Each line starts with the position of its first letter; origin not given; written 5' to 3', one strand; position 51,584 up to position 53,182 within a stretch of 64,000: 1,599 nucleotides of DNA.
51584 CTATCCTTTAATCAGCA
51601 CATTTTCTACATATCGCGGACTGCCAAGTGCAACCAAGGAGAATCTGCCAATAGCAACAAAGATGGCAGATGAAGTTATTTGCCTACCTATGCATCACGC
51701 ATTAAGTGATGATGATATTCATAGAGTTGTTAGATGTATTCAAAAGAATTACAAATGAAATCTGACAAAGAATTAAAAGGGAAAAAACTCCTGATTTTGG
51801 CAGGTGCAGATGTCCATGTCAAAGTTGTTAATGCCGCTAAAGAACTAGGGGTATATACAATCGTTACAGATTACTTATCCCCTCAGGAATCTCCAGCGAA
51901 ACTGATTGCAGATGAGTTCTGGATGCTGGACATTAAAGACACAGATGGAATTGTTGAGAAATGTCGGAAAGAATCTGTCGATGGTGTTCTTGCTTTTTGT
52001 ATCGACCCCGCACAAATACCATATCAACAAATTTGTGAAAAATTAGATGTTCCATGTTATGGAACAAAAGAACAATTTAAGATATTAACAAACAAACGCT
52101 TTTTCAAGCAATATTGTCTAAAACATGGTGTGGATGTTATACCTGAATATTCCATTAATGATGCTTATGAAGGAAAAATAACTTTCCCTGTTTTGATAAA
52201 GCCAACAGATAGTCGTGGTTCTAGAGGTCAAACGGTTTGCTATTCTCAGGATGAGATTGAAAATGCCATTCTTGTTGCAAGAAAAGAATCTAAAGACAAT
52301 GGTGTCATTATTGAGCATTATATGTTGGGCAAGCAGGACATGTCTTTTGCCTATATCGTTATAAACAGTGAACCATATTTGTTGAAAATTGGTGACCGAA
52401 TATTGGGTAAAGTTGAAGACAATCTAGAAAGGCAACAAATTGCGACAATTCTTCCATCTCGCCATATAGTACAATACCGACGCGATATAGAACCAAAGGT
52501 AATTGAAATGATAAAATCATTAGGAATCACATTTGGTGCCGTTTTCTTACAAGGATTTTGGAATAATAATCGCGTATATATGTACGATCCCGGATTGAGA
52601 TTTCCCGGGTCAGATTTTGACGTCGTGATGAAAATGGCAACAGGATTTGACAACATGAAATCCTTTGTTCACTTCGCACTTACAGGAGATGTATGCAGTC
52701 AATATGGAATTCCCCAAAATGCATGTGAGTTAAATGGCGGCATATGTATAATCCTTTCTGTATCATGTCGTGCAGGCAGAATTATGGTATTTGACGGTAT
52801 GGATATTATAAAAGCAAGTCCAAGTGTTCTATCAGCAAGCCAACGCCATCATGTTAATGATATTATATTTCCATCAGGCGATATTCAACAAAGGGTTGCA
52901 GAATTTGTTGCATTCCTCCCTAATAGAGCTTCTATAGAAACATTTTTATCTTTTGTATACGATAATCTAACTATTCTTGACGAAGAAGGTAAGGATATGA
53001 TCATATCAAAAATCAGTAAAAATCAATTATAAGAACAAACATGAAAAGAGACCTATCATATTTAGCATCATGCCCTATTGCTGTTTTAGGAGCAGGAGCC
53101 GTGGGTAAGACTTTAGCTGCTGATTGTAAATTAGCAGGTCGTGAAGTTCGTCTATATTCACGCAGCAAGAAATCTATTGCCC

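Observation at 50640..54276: Aminotransferase, ATP-grasp ligase and opine-dehydrogenase trio inside an ABC-transporter glycan locus: predicted opine-type decoration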

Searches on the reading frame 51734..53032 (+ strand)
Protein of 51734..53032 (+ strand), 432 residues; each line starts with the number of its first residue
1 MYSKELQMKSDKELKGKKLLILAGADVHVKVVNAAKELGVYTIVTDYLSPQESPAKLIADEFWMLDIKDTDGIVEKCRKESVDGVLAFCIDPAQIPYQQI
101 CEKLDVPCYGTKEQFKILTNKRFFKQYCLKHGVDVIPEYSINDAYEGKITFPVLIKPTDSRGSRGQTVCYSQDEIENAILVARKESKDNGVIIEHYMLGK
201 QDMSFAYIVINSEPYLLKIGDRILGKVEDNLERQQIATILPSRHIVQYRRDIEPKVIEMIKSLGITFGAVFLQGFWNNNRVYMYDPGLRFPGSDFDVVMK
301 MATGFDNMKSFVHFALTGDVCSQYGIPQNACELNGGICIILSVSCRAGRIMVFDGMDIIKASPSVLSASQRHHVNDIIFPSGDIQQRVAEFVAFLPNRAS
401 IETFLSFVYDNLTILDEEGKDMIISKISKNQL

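Call 3: search_protein_families(library=pfam, proteins=[window:51734-53032:+], max_evalue=0.01)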
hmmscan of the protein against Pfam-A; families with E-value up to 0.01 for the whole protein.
window:51734-53032:+ (432 aa): 4 families
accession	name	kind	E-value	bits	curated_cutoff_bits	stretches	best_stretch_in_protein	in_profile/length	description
PF02786.22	CPSase_L_D2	-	1.5e-06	28.3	19.8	1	147-264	35-153/211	Carbamoyl-phosphate synthase L chain, ATP binding domain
PF07478.18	Dala_Dala_lig_C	-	2.4e-05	24.4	24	1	142-206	28-89/204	D-ala D-ala ligase C-terminus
PF21360.3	PylC-like_N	-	0.00028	21.4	27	1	22-88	3-73/96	PylC-like, N-terminal domain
PF18130.6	ATPgrasp_N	-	0.0012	19.8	27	1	33-107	2-80/81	ATP-grasp N-terminal domain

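Call 4: search_protein_families(library=ncbifam, proteins=[window:51734-53032:+], max_evalue=0.01)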
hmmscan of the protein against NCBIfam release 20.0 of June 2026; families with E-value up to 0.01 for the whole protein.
window:51734-53032:+ (432 aa): 31 families (the best 25 are shown)
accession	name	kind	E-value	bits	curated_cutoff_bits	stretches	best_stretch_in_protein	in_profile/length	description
NF006766.0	PRK09288.1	equivalog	6.5e-09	35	339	1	148-197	147-198/396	formate-dependent phosphoribosylglycinamide formyltransferase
NF002527.0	PRK01966.1-3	equivalog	3.8e-08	32.9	310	1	113-221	111-224/332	D-alanine--D-alanine ligase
TIGR03909.1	pyrrolys_PylC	equivalog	5.3e-08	32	248.3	1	29-200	12-170/374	3-methylornithine--L-lysine ligase PylC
NF006406.0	PRK08654.1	equivalog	1.1e-07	30.8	739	1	17-205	3-211/499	acetyl-CoA carboxylase biotin carboxylase subunit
TIGR00514.1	accC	equivalog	1.5e-07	30.6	626.5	1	17-205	3-211/449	acetyl-CoA carboxylase biotin carboxylase subunit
NF002563.0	PRK02186.1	subfamily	2.1e-07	29.6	625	1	142-418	135-398/890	argininosuccinate lyase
NF006367.0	PRK08591.1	subfamily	2.6e-07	29.7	597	1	17-197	3-203/451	acetyl-CoA carboxylase biotin carboxylase subunit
NF009554.0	PRK12999.1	equivalog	1.8e-06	26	965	1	15-188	4-194/1147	pyruvate carboxylase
TIGR01142.1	purT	equivalog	1.9e-06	27.1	502.15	1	18-197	1-185/380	phosphoribosylglycinamide formyltransferase 2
NF009406.0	PRK12767.1-5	equivalog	6e-06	25.5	271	1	70-212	60-204/327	carbamoyl phosphate synthase-like protein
NF011169.0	PRK14571.1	equivalog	6.6e-06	25.7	404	1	98-282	72-257/300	D-alanyl-alanine synthetase A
TIGR01205.1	D_ala_D_alaTIGR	subfamily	1e-05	24.7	245.65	1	104-211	89-204/318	D-alanine--D-alanine ligase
NF009471.0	PRK12833.1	equivalog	3.6e-05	22.5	686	0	17-65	6-54/467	acetyl-CoA carboxylase biotin carboxylase subunit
NF006287.0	PRK08463.1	equivalog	4e-05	22.6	775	1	17-209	3-215/479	acetyl-CoA carboxylase subunit A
TIGR01369.1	CPSaseII_lrg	equivalog_domain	5.3e-05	21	1027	1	29-218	578-772/1052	carbamoyl-phosphate synthase (glutamine-hydrolyzing) large subunit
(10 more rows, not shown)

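Call 25: search_solved_structures(query=window:51734-53029:+, max_evalue=1, show_alignments=1)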
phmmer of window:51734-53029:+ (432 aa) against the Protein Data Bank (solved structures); distinct sequences matched with E-value up to 1: 58.
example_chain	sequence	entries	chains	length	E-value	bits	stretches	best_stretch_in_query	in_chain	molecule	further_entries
4dim_A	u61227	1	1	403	5.9e-17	64.5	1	16-315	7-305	Phosphoribosylglycinamide synthetase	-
3lp8_A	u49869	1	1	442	1.3e-08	37.1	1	59-222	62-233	Phosphoribosylamine-glycine ligase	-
1ulz_A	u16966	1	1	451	4e-08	35.5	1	18-312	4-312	pyruvate carboxylase n-terminal domain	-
8hz5_A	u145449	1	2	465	8.5e-08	34.4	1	17-266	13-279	Biotin carboxylase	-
7kbl_A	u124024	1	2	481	3.4e-07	32.4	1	17-313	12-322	2-oxoglutarate carboxylase small subunit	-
7kct_A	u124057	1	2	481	3.5e-07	32.3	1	17-313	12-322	2-oxoglutarate carboxylase small subunit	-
9eb7_A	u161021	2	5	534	2.5e-06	29.5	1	8-312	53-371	Biotin carboxylase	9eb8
7kc7_A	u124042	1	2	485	8.8e-06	27.7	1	17-313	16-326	2-oxoglutarate carboxylase small subunit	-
7lgm_A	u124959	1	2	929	2.5e-05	26.2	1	139-226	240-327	Cyanophycin synthase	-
2vpq_A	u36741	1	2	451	3.7e-05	25.7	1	17-321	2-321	ACETYL-COA CARBOXYLASE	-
4mv1_A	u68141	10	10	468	6e-05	25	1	142-315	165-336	Biotin carboxylase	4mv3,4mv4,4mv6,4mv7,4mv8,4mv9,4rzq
7wac_A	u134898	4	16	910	9.9e-05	24.3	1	141-227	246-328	Cyanophycin synthase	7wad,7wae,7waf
2c00_A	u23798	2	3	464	0.00079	21.3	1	146-315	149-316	BIOTIN CARBOXYLASE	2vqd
2dzd_A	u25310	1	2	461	0.00094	21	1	17-328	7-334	pyruvate carboxylase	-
3ax6_A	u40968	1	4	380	0.001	21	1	17-179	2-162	Phosphoribosylaminoimidazole carboxylase, ATPase subunit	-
3vot_A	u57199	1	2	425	0.0056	18.5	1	35-324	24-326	L-amino acid ligase, BL00235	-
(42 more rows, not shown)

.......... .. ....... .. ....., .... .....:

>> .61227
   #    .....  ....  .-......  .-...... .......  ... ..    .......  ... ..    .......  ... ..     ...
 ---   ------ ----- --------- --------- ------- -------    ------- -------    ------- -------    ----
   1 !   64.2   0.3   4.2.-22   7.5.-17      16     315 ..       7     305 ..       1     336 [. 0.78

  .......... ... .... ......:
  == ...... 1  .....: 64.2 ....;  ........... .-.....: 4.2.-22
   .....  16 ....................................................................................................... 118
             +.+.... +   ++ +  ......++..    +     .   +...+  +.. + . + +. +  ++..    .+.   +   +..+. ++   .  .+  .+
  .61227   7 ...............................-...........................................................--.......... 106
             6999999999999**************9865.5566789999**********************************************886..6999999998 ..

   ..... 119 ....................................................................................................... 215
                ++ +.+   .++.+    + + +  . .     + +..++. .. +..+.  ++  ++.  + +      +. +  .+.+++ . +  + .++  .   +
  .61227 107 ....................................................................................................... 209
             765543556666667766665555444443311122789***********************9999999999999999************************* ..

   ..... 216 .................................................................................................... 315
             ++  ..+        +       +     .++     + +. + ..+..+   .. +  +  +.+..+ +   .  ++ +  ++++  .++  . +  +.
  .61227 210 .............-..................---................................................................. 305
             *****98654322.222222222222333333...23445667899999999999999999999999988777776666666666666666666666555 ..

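Call 42: find_homologous_proteins(query=window:51734-53029:+, max_evalue=0.00001)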
Query window:51734-53029:+ (432 aa): 1725 proteins with E <= 0.00001 among 8000 candidates; the best 120 are listed.
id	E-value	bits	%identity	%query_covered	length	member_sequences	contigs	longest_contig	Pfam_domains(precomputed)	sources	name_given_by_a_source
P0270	6.5e-286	965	100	98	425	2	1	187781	PF02786.23,PF07478.19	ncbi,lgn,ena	-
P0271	2.7e-257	871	90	98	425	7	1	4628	PF02786.23,PF07478.19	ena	-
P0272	1.2e-248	843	87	98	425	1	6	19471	PF02786.23,PF07478.19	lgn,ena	-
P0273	1.4e-247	839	86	98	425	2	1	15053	PF02786.23,PF18130.7,PF21360.4,PF07478.19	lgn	-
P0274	3.9e-208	709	72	97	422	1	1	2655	PF02786.23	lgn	-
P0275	1.2e-207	708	72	98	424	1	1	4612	PF02786.23,PF21360.4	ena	-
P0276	1.2e-206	704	72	97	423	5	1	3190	PF02786.23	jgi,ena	-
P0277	2.0e-206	704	71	98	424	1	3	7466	PF02786.23,PF18130.7,PF21360.4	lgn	-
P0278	3.2e-204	696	71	97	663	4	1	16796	PF02786.23,PF00132.31,PF25087.2,PF21360.4,PF07478.19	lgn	-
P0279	1.3e-203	694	73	97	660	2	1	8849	PF17836.8,PF02786.23,PF00132.31,PF25087.2,PF21360.4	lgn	-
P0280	2.0e-203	694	73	97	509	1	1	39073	PF02786.23,PF07478.19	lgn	-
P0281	3.9e-203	693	71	94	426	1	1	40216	PF02786.23,PF21360.4,PF07478.19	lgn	-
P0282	1.8e-202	691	71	97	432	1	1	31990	PF02786.23,PF07478.19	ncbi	ncbi:ATP-grasp domain-containing protein [Butyricimonas paravirosa]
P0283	1.5e-200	684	70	97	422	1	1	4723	PF13535.12,PF02786.23,PF21360.4,PF18603.8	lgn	-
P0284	5.7e-200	682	71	96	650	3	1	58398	PF17836.8,PF02786.23,PF00132.31,PF25087.2,PF21360.4,PF07478.19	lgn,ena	-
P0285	5.9e-200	682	70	97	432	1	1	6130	PF02786.23,PF07478.19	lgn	-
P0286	1.6e-199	681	70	97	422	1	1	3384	PF02786.23,PF21360.4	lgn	-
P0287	4.3e-199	679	71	96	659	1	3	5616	PF02786.23,PF00132.31,PF25087.2,PF21360.4,PF07478.19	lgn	-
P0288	8.1e-198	675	71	96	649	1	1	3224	PF02786.23,PF00132.31,PF25087.2,PF21360.4,PF07478.19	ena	-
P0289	8.8e-198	675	69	96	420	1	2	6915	PF02786.23,PF07478.19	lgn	-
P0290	3.8e-195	666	69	98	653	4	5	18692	PF02786.23,PF00132.31,PF25087.2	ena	-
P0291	5.2e-195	666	67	99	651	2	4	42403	PF02786.23,PF00132.31,PF25087.2,PF21360.4,PF25084.2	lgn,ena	-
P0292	1.6e-192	658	68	97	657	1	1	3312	PF02786.23,PF00132.31,PF25087.2,PF21360.4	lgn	-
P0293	5.6e-191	653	68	96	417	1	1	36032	PF02786.23,PF21360.4,PF07478.19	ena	-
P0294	1.1e-190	652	66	97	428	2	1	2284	PF02786.23,PF18603.8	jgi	-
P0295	1.2e-190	652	68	97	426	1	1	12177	PF02786.23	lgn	-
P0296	1.2e-190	652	66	99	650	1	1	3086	PF17836.8,PF02786.23,PF00132.31,PF25087.2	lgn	-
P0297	1.8e-190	651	67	97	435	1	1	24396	PF02786.23,PF21360.4,PF07478.19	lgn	-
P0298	3.9e-190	650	68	97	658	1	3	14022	PF02786.23,PF00132.31,PF25087.2,PF07478.19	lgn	-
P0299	1.4e-189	648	67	96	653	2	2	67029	PF02786.23,PF00132.31,PF25087.2,PF21360.4,PF07478.19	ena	-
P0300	1.0e-187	642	67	97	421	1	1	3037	PF13535.12,PF02786.23,PF07478.19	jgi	-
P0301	2.9e-185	634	64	97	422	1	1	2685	PF02786.23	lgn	-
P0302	3.8e-185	633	66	97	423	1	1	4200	PF02786.23,PF21360.4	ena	-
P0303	4.7e-185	633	66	97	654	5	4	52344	PF17836.8,PF02786.23,PF00132.31,PF25087.2,PF21360.4,PF07478.19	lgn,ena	-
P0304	1.6e-184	631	64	96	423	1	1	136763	PF02786.23,PF21360.4,PF07478.19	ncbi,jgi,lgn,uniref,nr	ncbi:acetyl-CoA carboxylase biotin carboxylase subunit family protein [Fibrobacter sp. UWEL]|uniref:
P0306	8.9e-184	629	64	96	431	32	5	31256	PF02786.23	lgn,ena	-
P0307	1.3e-183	628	64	97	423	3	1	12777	PF02786.23,PF21360.4,PF07478.19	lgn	-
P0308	1.6e-183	628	64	97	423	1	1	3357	PF02786.23,PF21360.4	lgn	-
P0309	3.6e-183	627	65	98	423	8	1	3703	PF02786.23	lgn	-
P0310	4.6e-183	627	66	97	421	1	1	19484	PF02786.23,PF21360.4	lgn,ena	-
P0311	1.0e-182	625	64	97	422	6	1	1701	PF02786.23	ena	-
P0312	1.1e-182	625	65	97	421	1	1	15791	PF02786.23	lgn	-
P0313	4.3e-182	623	63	97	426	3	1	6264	PF02786.23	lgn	-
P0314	7.4e-182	623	65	96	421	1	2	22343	PF02786.23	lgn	-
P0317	2.1e-181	621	64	96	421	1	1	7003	PF02786.23,PF21360.4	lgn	-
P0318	3.2e-181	621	66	96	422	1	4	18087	PF02786.23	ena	-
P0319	8.6e-181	619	64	97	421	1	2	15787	PF02786.23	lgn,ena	-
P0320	1.1e-180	619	65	96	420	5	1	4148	PF02786.23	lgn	-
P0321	1.3e-180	619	66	96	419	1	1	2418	PF02786.23,PF21360.4,PF07478.19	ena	-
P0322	3.5e-180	617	65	97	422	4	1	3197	PF02786.23,PF21360.4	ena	-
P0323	5.4e-180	617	65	96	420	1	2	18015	PF02786.23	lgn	-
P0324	5.6e-180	616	64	96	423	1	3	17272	PF02786.23,PF21360.4,PF07478.19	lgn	-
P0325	6.0e-180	616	63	98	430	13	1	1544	PF02786.23,PF21360.4,PF07478.19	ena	-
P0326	2.3e-179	614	72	85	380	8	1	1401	PF02786.23,PF07478.19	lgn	-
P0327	2.5e-179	614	65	96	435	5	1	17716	PF02786.23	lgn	-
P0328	1.3e-178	612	63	97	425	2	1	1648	PF02786.23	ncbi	-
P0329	1.4e-178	612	64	96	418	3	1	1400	PF02786.23,PF07478.19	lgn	-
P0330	2.3e-178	611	63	94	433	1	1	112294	PF02786.23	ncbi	-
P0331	1.7e-177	608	64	97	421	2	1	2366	PF02786.23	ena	-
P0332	3.7e-177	607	63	97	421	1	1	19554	PF02786.23,PF21360.4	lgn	-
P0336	7.5e-177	606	63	97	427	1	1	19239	PF02786.23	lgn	-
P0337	1.9e-176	605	62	98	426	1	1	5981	PF02786.23,PF21360.4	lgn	-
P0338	1.6e-175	602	63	97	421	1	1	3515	PF02786.23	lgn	-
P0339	6.9e-175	600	63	96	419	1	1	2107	PF02786.23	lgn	-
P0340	8.9e-175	599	62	97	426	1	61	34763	PF02786.23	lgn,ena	-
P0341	9.9e-175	599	64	97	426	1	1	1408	PF02786.23,PF07478.19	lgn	-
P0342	1.7e-174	598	60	97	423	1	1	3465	PF02786.23,PF21360.4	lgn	-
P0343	2.7e-174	598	61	96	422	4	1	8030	PF02786.23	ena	-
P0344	2.9e-174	598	61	94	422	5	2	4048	PF02786.23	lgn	-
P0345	8.2e-174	596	62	97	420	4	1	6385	PF02786.23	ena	-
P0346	3.2e-173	594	62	96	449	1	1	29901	PF13535.12,PF02786.23,PF21360.4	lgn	-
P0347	4.0e-173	594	62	98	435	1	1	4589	PF02786.23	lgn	-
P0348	8.2e-173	593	62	96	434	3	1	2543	PF02786.23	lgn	-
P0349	1.4e-172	592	62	97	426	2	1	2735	PF02786.23,PF21360.4,PF07478.19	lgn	-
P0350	1.7e-172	592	61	97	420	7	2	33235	PF02786.23,PF21360.4,PF18603.8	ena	-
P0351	2.2e-172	591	62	97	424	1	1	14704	PF02786.23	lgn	-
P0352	4.7e-172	590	62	97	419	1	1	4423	PF02786.23,PF07478.19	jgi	-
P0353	6.6e-172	590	61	97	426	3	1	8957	PF02786.23,PF07478.19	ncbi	-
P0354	2.1e-171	588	62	96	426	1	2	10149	PF02786.23,PF21360.4,PF07478.19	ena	-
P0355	2.3e-171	588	61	97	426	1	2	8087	PF02786.23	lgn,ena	-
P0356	3.4e-171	588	62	96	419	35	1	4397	PF13535.12,PF02786.23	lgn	-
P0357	3.6e-171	587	62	96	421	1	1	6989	PF02786.23,PF07478.19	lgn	-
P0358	3.8e-171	587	61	97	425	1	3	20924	PF02786.23,PF21360.4,PF07478.19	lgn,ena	-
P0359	6.6e-171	587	62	96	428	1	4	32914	PF02786.23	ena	-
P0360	8.4e-171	586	62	95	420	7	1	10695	PF02786.23,PF21360.4,PF07478.19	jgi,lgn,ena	-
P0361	8.8e-171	586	61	96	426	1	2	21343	PF02786.23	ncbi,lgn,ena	-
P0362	9.4e-171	586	62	97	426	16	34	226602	PF02786.23,PF07478.19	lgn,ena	-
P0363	1.0e-170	586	62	96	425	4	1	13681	PF02786.23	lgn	-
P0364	1.2e-170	586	61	97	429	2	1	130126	PF02786.23,PF18603.8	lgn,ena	-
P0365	1.7e-170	585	62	96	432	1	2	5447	PF02786.23,PF21360.4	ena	-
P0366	1.6e-169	582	61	96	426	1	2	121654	PF02786.23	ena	-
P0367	1.7e-169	582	62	97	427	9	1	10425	PF02786.23,PF07478.19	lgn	-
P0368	1.9e-169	582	61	96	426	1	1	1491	PF02786.23,PF18603.8,PF07478.19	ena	-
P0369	2.0e-169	582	62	96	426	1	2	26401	PF02786.23,PF21360.4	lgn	-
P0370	2.2e-169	582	60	96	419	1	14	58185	PF13535.12,PF02786.23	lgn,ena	-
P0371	5.7e-169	580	61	97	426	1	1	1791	PF02786.23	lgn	-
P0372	6.5e-169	580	62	97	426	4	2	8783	PF02786.23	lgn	-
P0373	7.0e-169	580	59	97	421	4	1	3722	PF02786.23,PF21360.4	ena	-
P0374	7.5e-169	580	62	96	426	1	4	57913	PF02786.23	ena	-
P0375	8.8e-169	580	60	99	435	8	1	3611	PF02786.23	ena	-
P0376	9.2e-169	580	61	96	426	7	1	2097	PF02786.23,PF21360.4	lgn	-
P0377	1.2e-168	579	61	97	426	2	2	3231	PF02786.23,PF07478.19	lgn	-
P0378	1.5e-168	579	61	97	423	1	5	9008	PF02786.23,PF21360.4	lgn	-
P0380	3.6e-168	578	60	96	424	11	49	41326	PF02786.23,PF21360.4,PF07478.19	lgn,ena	-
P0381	3.9e-168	577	62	96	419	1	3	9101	PF02786.23,PF18130.7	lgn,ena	-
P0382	4.7e-168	577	61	96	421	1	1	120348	PF02786.23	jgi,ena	-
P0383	6.4e-168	577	61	96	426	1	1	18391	PF02786.23,PF07478.19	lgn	-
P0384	7.4e-168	577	61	97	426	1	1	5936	PF02786.23,PF21360.4,PF18603.8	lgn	-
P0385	8.2e-168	576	61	96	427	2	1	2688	PF02786.23,PF18603.8,PF07478.19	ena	-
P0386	1.3e-167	576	60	97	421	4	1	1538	PF02786.23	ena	-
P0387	1.4e-167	576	60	96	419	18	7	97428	PF13535.12,PF02786.23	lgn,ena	-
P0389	1.9e-167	575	60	96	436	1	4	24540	PF02786.23,PF21360.4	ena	-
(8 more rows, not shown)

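Call 44: find_encoding_contigs(protein=P0284, flank=8000, max_places=2)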
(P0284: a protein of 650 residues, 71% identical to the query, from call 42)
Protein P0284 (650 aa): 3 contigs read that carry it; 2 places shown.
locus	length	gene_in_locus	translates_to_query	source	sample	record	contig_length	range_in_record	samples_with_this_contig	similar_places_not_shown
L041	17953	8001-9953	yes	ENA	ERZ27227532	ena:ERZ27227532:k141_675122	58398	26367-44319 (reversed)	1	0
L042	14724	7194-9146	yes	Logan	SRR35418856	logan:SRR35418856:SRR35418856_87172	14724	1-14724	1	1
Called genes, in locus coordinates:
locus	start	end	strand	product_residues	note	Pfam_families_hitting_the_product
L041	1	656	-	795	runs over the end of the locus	PF08800:BT4734-like_N, PF13148:DUF3987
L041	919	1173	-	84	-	-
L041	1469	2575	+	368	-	PF00953:Glycos_transf_4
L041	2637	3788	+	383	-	PF13175:AAA_15, PF13304:AAA_21, PF13175:AAA_15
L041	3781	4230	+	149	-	-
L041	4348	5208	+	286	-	PF13185:GAF_2 (weak)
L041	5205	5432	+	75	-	-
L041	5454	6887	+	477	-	PF01943:Polysacc_synt, PF13440:Polysacc_synt_3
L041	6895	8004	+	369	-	PF01041:DegT_DnrJ_EryC1, PF01212:Beta_elim_lyase (weak)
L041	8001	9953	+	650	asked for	PF17836:PglD_N (weak), PF25087:GMPPB_C (weak), PF00132:Hexapep (faint), PF21360:PylC-like_N (faint), PF02786:CPSase_L_D2 (weak), PF07478:Dala_Dala_lig_C (faint)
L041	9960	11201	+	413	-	PF01210:NAD_Gly3P_dh_N (weak), PF02558:ApbA (faint), PF02317:Octopine_DH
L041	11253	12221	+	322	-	PF00535:Glycos_transf_2, PF10111:Glyco_tranf_2_2 (weak)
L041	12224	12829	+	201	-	PF00132:Hexapep, PF14602:Hexapep_2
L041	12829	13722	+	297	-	PF01073:3Beta_HSD (faint), PF01370:Epimerase, PF04321:RmlD_sub_bind, PF16363:GDP_Man_Dehyd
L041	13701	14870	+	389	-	PF00534:Glycos_transf_1, PF13692:Glyco_trans_1_4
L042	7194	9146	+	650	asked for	PF17836:PglD_N (weak), PF25087:GMPPB_C (weak), PF00132:Hexapep (faint), PF21360:PylC-like_N (faint), PF02786:CPSase_L_D2 (weak), PF07478:Dala_Dala_lig_C (faint)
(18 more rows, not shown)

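Call 45: find_encoding_contigs(protein=P0299, flank=8000, max_places=2)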
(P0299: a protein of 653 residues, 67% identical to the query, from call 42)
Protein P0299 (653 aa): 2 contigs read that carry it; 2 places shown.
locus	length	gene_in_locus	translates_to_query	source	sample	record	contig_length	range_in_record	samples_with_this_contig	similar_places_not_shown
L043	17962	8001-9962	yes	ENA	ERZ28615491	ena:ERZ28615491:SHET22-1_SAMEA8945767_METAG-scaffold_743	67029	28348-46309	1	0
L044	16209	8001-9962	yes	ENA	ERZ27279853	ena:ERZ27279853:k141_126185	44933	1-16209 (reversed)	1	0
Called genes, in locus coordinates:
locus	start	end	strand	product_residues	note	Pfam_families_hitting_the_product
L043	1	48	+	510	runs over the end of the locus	-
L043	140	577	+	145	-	PF00535:Glycos_transf_2, PF13641:Glyco_tranf_2_3 (weak)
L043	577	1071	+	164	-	-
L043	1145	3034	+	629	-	-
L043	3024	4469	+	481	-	PF01943:Polysacc_synt, PF13440:Polysacc_synt_3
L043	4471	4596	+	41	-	-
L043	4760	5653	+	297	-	PF05050:Methyltransf_21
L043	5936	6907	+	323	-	PF18025:FucT_N, PF00852:Glyco_transf_10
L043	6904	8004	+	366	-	PF01041:DegT_DnrJ_EryC1, PF01212:Beta_elim_lyase (weak)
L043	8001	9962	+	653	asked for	PF00132:Hexapep (faint), PF25087:GMPPB_C, PF21360:PylC-like_N (faint), PF02786:CPSase_L_D2, PF07478:Dala_Dala_lig_C (weak)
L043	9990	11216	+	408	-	PF01210:NAD_Gly3P_dh_N (faint), PF02558:ApbA (weak), PF02317:Octopine_DH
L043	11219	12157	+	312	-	-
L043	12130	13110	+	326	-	PF00535:Glycos_transf_2, PF10111:Glyco_tranf_2_2, PF13506:Glyco_transf_21 (weak), PF13641:Glyco_tranf_2_3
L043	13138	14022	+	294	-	PF05050:Methyltransf_21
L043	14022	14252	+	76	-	PF04326:SLFN_AlbA_2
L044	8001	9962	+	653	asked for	PF00132:Hexapep (faint), PF25087:GMPPB_C, PF21360:PylC-like_N (faint), PF02786:CPSase_L_D2, PF07478:Dala_Dala_lig_C (weak)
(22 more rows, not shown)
